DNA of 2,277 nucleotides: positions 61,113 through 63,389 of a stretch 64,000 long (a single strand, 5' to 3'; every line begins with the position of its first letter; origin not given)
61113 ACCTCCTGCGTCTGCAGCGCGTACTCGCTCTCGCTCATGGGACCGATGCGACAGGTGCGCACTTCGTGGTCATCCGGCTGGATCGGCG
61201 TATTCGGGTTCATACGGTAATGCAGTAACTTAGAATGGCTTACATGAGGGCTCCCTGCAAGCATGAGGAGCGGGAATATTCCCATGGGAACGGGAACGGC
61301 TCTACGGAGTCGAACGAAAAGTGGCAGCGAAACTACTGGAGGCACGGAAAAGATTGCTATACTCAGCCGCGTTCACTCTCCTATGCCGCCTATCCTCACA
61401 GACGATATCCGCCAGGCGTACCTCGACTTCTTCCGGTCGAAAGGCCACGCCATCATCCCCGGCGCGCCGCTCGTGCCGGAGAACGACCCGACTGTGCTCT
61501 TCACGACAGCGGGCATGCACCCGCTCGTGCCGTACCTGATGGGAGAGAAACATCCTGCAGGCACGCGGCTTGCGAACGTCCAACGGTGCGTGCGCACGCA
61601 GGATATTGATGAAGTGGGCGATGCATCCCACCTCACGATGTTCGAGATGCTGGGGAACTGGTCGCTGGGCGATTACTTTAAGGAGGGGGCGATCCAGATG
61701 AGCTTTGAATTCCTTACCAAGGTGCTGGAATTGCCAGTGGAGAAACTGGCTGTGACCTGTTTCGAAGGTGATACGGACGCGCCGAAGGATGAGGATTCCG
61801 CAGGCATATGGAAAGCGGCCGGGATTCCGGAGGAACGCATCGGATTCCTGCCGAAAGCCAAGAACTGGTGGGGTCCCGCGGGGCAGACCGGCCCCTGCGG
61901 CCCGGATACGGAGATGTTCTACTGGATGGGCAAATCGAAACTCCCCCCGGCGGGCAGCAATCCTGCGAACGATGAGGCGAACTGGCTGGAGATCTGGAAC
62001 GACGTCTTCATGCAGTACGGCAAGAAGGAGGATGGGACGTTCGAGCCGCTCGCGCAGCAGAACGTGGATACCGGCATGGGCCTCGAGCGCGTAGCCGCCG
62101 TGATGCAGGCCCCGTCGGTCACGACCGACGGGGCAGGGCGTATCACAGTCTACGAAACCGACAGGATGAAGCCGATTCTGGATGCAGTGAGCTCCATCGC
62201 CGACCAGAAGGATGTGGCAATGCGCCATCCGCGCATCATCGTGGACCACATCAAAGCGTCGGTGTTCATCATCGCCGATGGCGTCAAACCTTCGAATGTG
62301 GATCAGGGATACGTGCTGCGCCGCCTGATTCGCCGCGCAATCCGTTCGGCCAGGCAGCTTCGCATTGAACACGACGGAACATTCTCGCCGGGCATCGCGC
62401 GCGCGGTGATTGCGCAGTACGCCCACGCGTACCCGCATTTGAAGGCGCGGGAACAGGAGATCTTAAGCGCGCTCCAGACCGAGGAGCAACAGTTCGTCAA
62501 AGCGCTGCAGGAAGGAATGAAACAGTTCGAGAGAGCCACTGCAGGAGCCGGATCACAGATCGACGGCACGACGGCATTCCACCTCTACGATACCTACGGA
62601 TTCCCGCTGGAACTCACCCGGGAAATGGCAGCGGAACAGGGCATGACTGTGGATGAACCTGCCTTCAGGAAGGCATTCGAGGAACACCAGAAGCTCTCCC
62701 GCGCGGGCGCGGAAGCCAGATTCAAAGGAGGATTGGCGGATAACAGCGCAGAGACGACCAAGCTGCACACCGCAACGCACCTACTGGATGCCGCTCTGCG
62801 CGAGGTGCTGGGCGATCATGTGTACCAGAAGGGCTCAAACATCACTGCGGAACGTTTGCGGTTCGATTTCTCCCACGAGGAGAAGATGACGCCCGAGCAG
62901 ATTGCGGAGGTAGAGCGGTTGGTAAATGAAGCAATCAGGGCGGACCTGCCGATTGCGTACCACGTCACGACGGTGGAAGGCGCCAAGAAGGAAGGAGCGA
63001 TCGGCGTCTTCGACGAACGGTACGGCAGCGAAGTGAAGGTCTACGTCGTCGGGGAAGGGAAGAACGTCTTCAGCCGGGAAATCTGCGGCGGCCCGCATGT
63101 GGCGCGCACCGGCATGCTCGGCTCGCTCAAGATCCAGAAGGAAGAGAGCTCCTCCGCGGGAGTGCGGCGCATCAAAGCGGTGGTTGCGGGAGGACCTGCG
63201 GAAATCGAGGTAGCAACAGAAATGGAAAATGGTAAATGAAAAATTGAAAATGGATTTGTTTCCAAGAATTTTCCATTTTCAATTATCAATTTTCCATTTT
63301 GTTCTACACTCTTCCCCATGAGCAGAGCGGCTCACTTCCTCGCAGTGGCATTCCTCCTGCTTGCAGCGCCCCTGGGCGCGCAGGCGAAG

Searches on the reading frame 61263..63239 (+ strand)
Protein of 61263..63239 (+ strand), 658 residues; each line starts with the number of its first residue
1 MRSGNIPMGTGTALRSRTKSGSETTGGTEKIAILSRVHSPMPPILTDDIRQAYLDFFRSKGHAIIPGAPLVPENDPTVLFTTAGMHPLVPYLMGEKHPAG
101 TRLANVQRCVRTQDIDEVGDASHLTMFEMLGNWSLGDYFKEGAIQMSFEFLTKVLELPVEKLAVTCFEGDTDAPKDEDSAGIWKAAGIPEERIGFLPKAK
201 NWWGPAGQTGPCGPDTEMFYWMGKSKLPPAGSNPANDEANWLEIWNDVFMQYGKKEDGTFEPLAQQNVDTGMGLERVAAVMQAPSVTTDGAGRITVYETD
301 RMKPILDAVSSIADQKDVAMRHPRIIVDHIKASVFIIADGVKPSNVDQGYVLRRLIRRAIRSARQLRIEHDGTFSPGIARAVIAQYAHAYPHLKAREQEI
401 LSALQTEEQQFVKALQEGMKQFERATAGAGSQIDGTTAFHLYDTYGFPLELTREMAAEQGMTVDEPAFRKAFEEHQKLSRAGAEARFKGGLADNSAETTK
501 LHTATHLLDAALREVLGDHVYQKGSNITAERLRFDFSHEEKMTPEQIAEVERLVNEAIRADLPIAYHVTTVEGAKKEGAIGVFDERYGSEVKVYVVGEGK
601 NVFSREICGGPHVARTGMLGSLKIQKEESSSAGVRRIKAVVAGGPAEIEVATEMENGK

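Call 31: search_protein_families(library=pfam, proteins=[window:61263-63239:+], max_evalue=0.001)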
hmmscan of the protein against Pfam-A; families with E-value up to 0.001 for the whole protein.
window:61263-63239:+ (658 aa): 2 families
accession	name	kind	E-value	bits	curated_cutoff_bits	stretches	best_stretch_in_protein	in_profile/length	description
PF01411.24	tRNA-synt_2c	-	7.2e-133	444.5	30.3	1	48-499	1-446/552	tRNA synthetases class II (A)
PF07973.19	tRNA_SAD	-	6.1e-13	49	24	1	591-637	1-43/44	Threonyl and Alanyl tRNA synthetase second additional domain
